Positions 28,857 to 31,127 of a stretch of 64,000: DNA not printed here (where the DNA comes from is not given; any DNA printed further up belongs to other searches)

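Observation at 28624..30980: Cobalamin riboswitch with its own terminator controls a sodium:solute-symporter-family gene (candidate new B12-responsive transporter)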

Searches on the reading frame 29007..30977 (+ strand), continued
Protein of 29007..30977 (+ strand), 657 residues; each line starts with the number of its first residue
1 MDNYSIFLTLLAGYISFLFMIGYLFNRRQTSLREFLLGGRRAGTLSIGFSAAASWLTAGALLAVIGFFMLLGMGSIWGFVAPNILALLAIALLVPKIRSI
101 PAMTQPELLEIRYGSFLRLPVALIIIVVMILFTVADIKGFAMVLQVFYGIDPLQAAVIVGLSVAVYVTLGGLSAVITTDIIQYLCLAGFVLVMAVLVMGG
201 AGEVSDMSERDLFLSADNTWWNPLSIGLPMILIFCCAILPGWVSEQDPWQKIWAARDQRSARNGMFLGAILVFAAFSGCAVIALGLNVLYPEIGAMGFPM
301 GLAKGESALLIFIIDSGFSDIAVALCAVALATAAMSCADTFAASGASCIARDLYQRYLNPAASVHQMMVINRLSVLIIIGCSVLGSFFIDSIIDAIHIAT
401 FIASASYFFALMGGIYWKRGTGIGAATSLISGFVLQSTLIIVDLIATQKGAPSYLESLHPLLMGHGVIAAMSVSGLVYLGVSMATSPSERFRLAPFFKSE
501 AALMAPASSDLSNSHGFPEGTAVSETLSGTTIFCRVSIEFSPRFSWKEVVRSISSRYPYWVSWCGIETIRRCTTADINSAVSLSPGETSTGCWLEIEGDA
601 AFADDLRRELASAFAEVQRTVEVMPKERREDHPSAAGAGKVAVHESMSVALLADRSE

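Call 36: search_protein_families(library=pfam, proteins=[L020:1232-2533:+, L020:3839-4558:+, L002:7390-9144:+, L002:9408-11540:+, L004:3648-4439:+, L013:6985-8052:+, L018:6534-8729:+, L018:4286-4768:+, L023:1914-2942:+, L004:6899-7576:+], max_evalue=0.0001)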
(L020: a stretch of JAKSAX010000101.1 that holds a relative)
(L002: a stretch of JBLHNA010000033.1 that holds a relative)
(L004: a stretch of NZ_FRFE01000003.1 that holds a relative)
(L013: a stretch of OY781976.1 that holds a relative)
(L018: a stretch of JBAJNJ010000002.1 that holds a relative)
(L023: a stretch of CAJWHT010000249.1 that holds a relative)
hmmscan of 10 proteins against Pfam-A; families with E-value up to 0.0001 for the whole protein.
L020:1232-2533:+ (434 aa): 1 family
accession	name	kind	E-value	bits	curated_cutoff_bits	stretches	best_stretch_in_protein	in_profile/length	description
PF01964.24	ThiC_Rad_SAM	-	6.8e-172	572.4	25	1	3-421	1-417/420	Radical SAM ThiC family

L020:3839-4558:+ (240 aa): 1 family
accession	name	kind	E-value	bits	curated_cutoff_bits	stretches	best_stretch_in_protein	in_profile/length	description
PF12697.13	Abhydrolase_6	-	3.1e-05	25.2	26.3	1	29-136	1-94/217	Alpha/beta hydrolase family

L002:7390-9144:+ (585 aa): 5 families
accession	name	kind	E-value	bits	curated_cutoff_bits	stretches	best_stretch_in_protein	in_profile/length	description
PF13437.12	HlyD_3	-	4e-18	66.5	22.2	1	447-550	3-106/106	HlyD family secretion protein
PF16576.10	HlyD_D23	-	7.1e-16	58.6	30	1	341-551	6-212/214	Barrel-sandwich domain of CusB or HlyD membrane-fusion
PF01590.32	GAF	-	1.8e-06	28.9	22.4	0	152-284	3-130/133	GAF domain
PF13185.12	GAF_2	-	5.4e-05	23.9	28.6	0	158-288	11-136/136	GAF domain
PF13533.13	Biotin_lipoyl_2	-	5.9e-05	23.2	29.8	0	359-386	5-32/32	Biotin-lipoyl like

L002:9408-11540:+ (711 aa): 1 family
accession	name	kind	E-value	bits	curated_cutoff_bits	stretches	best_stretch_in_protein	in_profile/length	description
PF05402.18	PqqD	-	1.7e-05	25.5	23.4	1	35-97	2-65/67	Coenzyme PQQ synthesis protein D (PqqD)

L004:3648-4439:+ (264 aa): 1 family
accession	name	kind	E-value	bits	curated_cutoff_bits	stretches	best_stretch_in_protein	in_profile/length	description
PF01863.23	YgjP-like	-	1.4e-62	211.9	26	1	55-260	2-206/207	YgjP-like, metallopeptidase domain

L013:6985-8052:+ (356 aa): 1 family
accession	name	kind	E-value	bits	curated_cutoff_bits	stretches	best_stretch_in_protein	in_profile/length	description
PF01734.28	Patatin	-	4.6e-07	30.7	27.7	1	33-246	9-188/191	Patatin-like phospholipase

L018:6534-8729:+ (732 aa): 34 families (the best 25 are shown)
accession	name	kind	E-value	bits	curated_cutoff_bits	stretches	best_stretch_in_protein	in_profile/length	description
PF00515.34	TPR_1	-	7.1e-76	247.6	27.8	4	248-278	3-33/34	Tetratricopeptide repeat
PF07719.23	TPR_2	-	1.3e-67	218.8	27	4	281-312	2-33/34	Tetratricopeptide repeat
PF13414.12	TPR_11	-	9.5e-64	211.3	26.8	6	258-294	6-42/42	TPR repeat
PF13181.12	TPR_8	-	1.2e-59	193.8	25.7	3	247-278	2-33/34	Tetratricopeptide repeat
PF13431.12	TPR_17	-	8e-54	175.9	24.4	1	133-164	2-33/34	Tetratricopeptide repeat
PF13469.12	Sulfotransfer_3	-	1.7e-46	159.6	27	1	489-681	1-216/216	Sulfotransferase family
PF13424.12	TPR_12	-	7.7e-44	148.2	30.1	6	246-310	3-75/77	Tetratricopeptide repeat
PF13428.12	TPR_14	-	1.3e-42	140.2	23.5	0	146-183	3-40/44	Tetratricopeptide repeat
PF14559.12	TPR_19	-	3.3e-40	136.7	25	5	326-385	3-62/68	Tetratricopeptide repeat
PF13176.12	TPR_7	-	4.8e-39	129.6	27.9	0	248-281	1-34/36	Tetratricopeptide repeat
PF13432.12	TPR_16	-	7.2e-39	132.3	32.7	3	258-314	9-65/65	Tetratricopeptide repeat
PF13174.12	TPR_6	-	2.5e-32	109.7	26.3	0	281-313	1-33/33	Tetratricopeptide repeat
PF13374.12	TPR_10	-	2.6e-26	91.3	27.5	0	246-274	2-30/42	Tetratricopeptide repeat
PF13371.12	TPR_9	-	5.6e-22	78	35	0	84-141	3-60/73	Tetratricopeptide repeat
PF07721.20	TPR_4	-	8.3e-21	72.9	27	0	281-299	2-20/26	Tetratricopeptide repeat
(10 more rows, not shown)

L018:4286-4768:+ (161 aa): 1 family
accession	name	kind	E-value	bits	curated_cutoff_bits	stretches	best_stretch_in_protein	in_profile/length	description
PF11351.13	GTA_holin_3TM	-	2.8e-15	57.3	24.8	1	11-126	2-117/123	Holin of 3TMs, for gene-transfer release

L023:1914-2942:+ (343 aa): 0 families

L004:6899-7576:+ (226 aa): 2 families
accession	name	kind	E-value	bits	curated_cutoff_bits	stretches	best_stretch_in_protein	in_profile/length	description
PF02663.19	FmdE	-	3.4e-40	137.6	22.9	1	39-174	1-133/133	FmdE, Molybdenum formylmethanofuran dehydrogenase operon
PF01258.23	zf-dskA_traR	-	2e-08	34.6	24.9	1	191-224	5-36/36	Prokaryotic dksA/traR C4-type zinc finger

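Call 43: search_solved_structures(query=window:29007-30977:+, max_evalue=0.001)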
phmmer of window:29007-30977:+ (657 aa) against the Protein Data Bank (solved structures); distinct sequences matched with E-value up to 0.001: 14.
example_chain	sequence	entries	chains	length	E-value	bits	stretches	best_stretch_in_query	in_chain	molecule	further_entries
5nv9_A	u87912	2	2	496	1.5e-18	70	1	9-427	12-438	Putative sodium:solute symporter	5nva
7uuy_A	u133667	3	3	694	5.1e-12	48.4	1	3-211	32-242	Sodium/iodide cotransporter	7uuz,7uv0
9zfl_A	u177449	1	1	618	9.7e-12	47.5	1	3-368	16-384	Sodium/iodide cotransporter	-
7sl9_A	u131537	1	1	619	5.1e-10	41.8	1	15-435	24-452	Sodium-coupled monocarboxylate transporter 1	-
2xq2_A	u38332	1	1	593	1.1e-09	40.7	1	9-434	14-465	SODIUM/GLUCOSE COTRANSPORTER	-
3dh4_A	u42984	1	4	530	7e-09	38.1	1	46-434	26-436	Sodium/glucose cotransporter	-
2xq2_B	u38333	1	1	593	5.7e-08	35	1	48-434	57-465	SODIUM/GLUCOSE COTRANSPORTER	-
9vim_A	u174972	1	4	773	2.1e-07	33.2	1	248-473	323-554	Urea-proton symporter DUR3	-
8j74_A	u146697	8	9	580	2.3e-06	29.8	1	34-437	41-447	High affinity choline transporter 1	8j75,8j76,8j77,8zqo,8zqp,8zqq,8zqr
9bfi_A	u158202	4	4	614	2.7e-06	29.5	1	34-437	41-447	High affinity choline transporter 1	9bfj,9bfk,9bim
26va_A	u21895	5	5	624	2.1e-05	26.6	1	29-474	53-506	Sodium-dependent multivitamin transporter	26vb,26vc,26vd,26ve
9j7c_A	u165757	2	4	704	2.9e-05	26.1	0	11-200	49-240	Urea-proton symporter DUR3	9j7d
9x5u_A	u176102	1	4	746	3.7e-05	25.8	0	11-200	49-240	Urea-proton symporter DUR3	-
9rws_A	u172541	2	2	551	0.00016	23.7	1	12-430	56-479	Solute carrier family 5 (High affinity choline transporter), member 7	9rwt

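Call 45: search_protein_families(library=ncbifam, proteins=[L020:1232-2533:+, L004:6899-7576:+, L023:1914-2942:+, L034:7414-8439:+, L034:7010-7327:+], max_evalue=0.00001)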
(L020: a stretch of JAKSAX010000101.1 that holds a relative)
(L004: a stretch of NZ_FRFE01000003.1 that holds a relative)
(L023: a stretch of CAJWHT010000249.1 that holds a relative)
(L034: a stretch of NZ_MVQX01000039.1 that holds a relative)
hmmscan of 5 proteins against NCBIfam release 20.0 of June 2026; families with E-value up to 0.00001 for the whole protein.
L020:1232-2533:+ (434 aa): 4 families
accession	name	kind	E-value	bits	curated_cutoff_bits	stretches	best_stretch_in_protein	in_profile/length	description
NF009895.0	PRK13352.1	equivalog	3.6e-169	563.1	410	1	2-429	2-424/430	phosphomethylpyrimidine synthase ThiC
TIGR00190.1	thiC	equivalog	4.4e-153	510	460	1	3-424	2-420/423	phosphomethylpyrimidine synthase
TIGR04386.1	ThiC_like_1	exception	3.9e-146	487.1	700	1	3-427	1-425/426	B12 lower ligand biosynthesis ThiC-like protein BzaB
NF006763.1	PRK09284.1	equivalog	3.9e-113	378.9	650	1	3-425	117-563/564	phosphomethylpyrimidine synthase ThiC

L004:6899-7576:+ (226 aa): 0 families

L023:1914-2942:+ (343 aa): 4 families
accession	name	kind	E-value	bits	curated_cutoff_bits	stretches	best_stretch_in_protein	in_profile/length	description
NF008461.0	PRK11342.1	equivalog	1.9e-32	112.6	350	1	98-340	13-257/269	2-keto-4-pentenoate hydratase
TIGR03220.1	catechol_dmpE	equivalog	2.6e-31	108.9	408.8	1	96-338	7-251/255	2-oxopent-4-enoate hydratase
TIGR03218.1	catechol_dmpH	equivalog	3e-28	98.9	350.55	1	98-327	17-247/263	2-oxo-3-hexenedioate decarboxylase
TIGR02312.1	HpaH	equivalog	6.4e-28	98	351.5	1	95-341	11-265/267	2-oxo-hept-4-ene-1,7-dioate hydratase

L034:7414-8439:+ (342 aa): 3 families
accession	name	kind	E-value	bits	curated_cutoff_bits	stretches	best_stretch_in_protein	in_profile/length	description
NF004712.0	PRK06052.1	subfamily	1.3e-165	550.6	387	1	1-339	1-339/344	methionine synthase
NF002119.0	PRK00957.1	equivalog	6.9e-11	41.8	258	0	9-261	7-252/306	methionine synthase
NF003317.0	PRK04326.1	equivalog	1.9e-08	33.8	406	0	9-206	14-213/340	methionine synthase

L034:7010-7327:+ (106 aa): 0 families

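Call 47: predict_structure(alignment_id=A1)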
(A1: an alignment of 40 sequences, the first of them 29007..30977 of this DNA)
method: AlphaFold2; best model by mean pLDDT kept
length: 657 residues; sequences in the alignment: 40
mean_pLDDT: 77.4   pTM: 0.78
mean pLDDT of the five models: 77.4, 71.7, 63.3, 60.0, 52.9
residues with pLDDT >= 90: 55; 70-90: 466; 50-70: 98; < 50: 38
segments of 3 or more residues with pLDDT < 50: 72-74, 507-512, 630-657
pLDDT, mean of each block of 10 residues (from residue 1): 81 85 77 61 85 70 74 57 79 77 78 86 89 83 82 80 75 77 86 88 83 73 55 58 63 82 91 86 87 71 76 85 84 72 82 87 81 89 84 77 80 78 90 91 79 76 80 91 89 78 59 66 82 86 84 85 79 71 82 86 87 90 68 32 34 36
secondary structure, 60 per line:
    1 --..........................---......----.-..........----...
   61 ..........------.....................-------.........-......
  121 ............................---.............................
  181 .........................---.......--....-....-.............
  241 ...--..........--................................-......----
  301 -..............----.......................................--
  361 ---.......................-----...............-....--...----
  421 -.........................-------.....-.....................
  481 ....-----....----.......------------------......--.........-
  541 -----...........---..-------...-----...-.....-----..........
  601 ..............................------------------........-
elements in order: H3-28 H32-37 H44-53 H58-70 H77-97 H105-113 H115-148 H152-205 H209-215 H218-221 H223-226 H228-243 H246-254 H258-289 H291-296 H302-315 H320-358 H364-386 H392-406 H408-411 H422-446 H454-458 H460-484 H490-493 H498-504 E523-528 E531-539 H546-556 E569-571 E581-585 E591-599 H600-630 H649-656
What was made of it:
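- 29007..30461 (+): SSS/LeuT-fold permease core (aa 1 to about 485) of the 657-aa protein. AF2 model pLDDT 77, pTM 0.78 (call 47).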

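Call 52: fold_search(model_id=the predicted structure, library=pdb)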
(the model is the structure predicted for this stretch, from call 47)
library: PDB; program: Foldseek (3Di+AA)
matches with E <= 10: 482; with E <= 0.001: 66
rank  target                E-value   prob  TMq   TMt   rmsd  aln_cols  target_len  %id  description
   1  8hb0_A                2.0e-13  1.00  0.62  0.69   4.4       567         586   19  Structure of human SGLT2-MAP17 complex with TA1887 (released 2023-11-01)
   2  5nva                  2.0e-13  1.00  0.59  0.80   4.7       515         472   20  Substrate-bound outward-open state of a Na+-coupled sialic acid symporter reveals a novel Na+-site (released 2018-04-04)
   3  8hg7_A                2.2e-13  1.00  0.62  0.69   4.6       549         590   19  Structure of human SGLT2-MAP17 complex with Sotagliflozin (released 2023-11-15)
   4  8hez_A                2.8e-13  1.00  0.63  0.70   4.3       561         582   19  Structure of human SGLT2-MAP17 complex with Dapagliflozin (released 2023-11-15)
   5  5nv9                  7.2e-13  1.00  0.57  0.76   6.2       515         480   21  Substrate-bound outward-open state of a Na+-coupled sialic acid symporter reveals a novel Na+-site (released 2018-04-04)
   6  7wmv_A                7.8e-13  1.00  0.63  0.69   5.3       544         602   18  Structure of human SGLT1-MAP17 complex bound with LX2761 (released 2022-11-16)
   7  7vsi_A                1.6e-12  1.00  0.62  0.69   5.4       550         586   19  Structure of human SGLT2-MAP17 complex bound with empagliflozin (released 2021-12-15)
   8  8j74_A                1.7e-12  1.00  0.57  0.71   5.1       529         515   17  Human high-affinity choline transporter CHT1 in the HC-3-bound outward-facing open conformation, dimeric state (released 2024-04-03)
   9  9bim                  2.8e-12  1.00  0.59  0.74   4.8       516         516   17  Cryo-EM structure of human CHT1 in the HC-3 bound outward-facing state (released 2024-11-06)
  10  8zqp_A                3.1e-12  1.00  0.57  0.78   4.7       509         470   17  Human high-affinity choline transporter CHT1 bound to ML352 under NaCl condition, with sodium ion coordinated. (released 2024-12-04)
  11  9zfl                  2.9e-11  1.00  0.57  0.72   5.8       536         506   17  Structure of an Engineered Sodium/Iodide Symporter (PF-NIS) (released 2025-12-24)
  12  7uuz                  8.5e-11  1.00  0.59  0.76   5.2       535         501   17  Structure of the sodium/iodide symporter (NIS) in complex with perrhenate and sodium (released 2022-12-21)
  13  7ynj_A                1.1e-10  1.00  0.59  0.67   5.0       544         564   20  Structure of human SGLT2-MAP17 complex bound with substrate AMG in the occluded conformation (released 2023-05-31)
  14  9kmn_A                2.4e-10  1.00  0.58  0.65   6.1       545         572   20  Structure of hSGLT2-MAP17 complex in the substrate-bound inward-facing conformation (released 2025-09-03)
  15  9kkw_A                2.6e-10  1.00  0.57  0.65   5.1       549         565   18  Structure of hSGLT2-MAP17 complex in the substrate-free inward-facing conformation in the presence of sodium (released 2025-09-03)
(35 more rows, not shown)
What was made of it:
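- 29007..30461 (+): Foldseek top hits are SGLT2, SiaT, CHT1 and NIS at 16-21% identity (call 52).
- On Sodium:solute symporter family (Pfam PF00474 / TC 2.A.21): Foldseek matches SGLT2, SiaT, CHT1 and NIS at E 1e-13 to 1e-8, with target-normalised TM up to 0.80 (calls 47, 52).
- Closest known: Characterised SSS. Different: At most about 21% identity to any solved member (calls 43, 52).
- SSS transporters carry small solutes of this size class (calls 43, 52). Some SSS members carry sugar-like substrates, for example SGLT and SiaT (calls 43, 52). All structurally characterised SSS relatives found here carry small solutes: sugars, sialic acid, choline, iodide, urea, monocarboxylates and vitamins of the size of biotin or pantothenate (calls 43, 52).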

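Call 54: search_protein_representatives(protein=window:29007-30977:+)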
Query: 657 residues. Proteins with E-value up to 0.001 (for the whole library): 4553; up to 1e-10: 774; up to 1e-30: 25. The best 150 are listed.
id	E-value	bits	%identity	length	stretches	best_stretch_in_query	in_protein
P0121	2.0e-186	637.8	61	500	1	1-499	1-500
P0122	9.4e-145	500.1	45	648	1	4-620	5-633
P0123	8.8e-130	450.7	42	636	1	1-620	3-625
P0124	6.6e-126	437.9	60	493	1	1-361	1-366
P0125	6.3e-117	408.2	52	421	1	230-616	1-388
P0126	2.6e-112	393.0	60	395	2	196-469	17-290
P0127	2.9e-88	313.5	47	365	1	278-619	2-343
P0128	4.8e-88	312.8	91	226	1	1-173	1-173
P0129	3.6e-62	227.3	45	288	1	366-633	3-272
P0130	2.7e-57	211.2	64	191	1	129-276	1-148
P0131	6.5e-52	193.5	30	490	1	10-500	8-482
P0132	1.5e-51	192.2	30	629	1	8-534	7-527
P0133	3.0e-50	188.0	37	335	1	311-619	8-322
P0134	4.4e-47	177.5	60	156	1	367-510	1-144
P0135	4.3e-45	170.9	67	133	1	1-132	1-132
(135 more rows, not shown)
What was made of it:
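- An exhaustive phmmer search gives full-length representatives at 638, 500 and 451 bits, then a drop to 193 bits or less (call 54).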

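Call 55: find_encoding_contigs(protein=P0132, flank=5000, max_places=4)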
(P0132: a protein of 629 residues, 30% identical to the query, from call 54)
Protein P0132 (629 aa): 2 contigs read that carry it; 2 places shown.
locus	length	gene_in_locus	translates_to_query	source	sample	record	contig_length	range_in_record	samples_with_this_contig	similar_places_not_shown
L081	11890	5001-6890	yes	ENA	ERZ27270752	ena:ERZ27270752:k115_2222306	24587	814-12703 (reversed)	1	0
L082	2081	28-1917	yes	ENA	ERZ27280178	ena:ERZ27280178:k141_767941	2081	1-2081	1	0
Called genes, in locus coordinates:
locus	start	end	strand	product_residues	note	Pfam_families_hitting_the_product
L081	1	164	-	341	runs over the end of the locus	PF01479:S4 (weak), PF00849:PseudoU_synth_2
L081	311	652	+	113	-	-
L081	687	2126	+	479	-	PF17767:NAPRTase_N, PF17956:NAPRTase_C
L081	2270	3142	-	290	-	PF00376:MerR, PF13411:MerR_1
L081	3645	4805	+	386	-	PF00465:Fe-ADH, PF13685:Fe-ADH_2, PF25137:ADH_Fe_C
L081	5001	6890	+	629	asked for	PF00474:SSF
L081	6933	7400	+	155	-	PF01161:PBP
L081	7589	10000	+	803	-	PF06165:GH94_b-supersand, PF17167:Glyco_hydro_94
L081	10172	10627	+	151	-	-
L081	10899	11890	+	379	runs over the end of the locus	PF13433:Peripla_BP_5, PF13458:Peripla_BP_6, PF01094:ANF_receptor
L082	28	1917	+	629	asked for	PF00474:SSF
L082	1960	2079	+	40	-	?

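Call 56: find_encoding_contigs(protein=P0061, flank=10000, max_places=2)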
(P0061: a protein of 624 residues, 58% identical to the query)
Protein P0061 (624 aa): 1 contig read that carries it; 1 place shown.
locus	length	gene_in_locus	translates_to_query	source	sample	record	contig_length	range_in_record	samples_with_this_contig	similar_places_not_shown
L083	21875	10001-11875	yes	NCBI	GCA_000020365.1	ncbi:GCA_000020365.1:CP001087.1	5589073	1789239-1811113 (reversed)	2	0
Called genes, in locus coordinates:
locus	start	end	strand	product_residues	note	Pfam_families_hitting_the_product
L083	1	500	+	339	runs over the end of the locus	PF12974:Phosphonate-bd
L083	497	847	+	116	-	-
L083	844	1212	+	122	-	-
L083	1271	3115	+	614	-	PF00672:HAMP, PF01590:GAF, PF02518:HATPase_c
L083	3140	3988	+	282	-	PF12849:PBP_like_2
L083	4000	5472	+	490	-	PF02518:HATPase_c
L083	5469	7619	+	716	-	PF00072:Response_reg (weak), PF08448:PAS_4, PF00512:HisKA, PF02518:HATPase_c, PF00072:Response_reg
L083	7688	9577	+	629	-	PF00072:Response_reg (weak), PF00990:GGDEF, PF00563:EAL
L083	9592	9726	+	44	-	-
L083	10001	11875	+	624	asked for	PF00474:SSF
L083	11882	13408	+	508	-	PF08100:Dimerisation, PF00891:Methyltransf_2, PF13489:Methyltransf_23, PF08241:Methyltransf_11, PF08242:Methyltransf_12, PF13649:Methyltransf_25, PF10050:DUF2284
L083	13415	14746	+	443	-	PF02310:B12-binding, PF04055:Radical_SAM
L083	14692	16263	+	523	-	PF04055:Radical_SAM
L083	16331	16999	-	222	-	PF00392:GntR, PF07729:FCD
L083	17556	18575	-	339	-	PF00291:PALP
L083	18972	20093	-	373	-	PF12679:ABC2_membrane_2, PF12698:ABC2_membrane_3, PF01061:ABC2_membrane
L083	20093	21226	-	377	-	PF12679:ABC2_membrane_2, PF12698:ABC2_membrane_3, PF01061:ABC2_membrane, PF12730:ABC2_membrane_4 (weak)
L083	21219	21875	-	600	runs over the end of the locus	PF00005:ABC_tran, PF13304:AAA_21 (faint), PF00005:ABC_tran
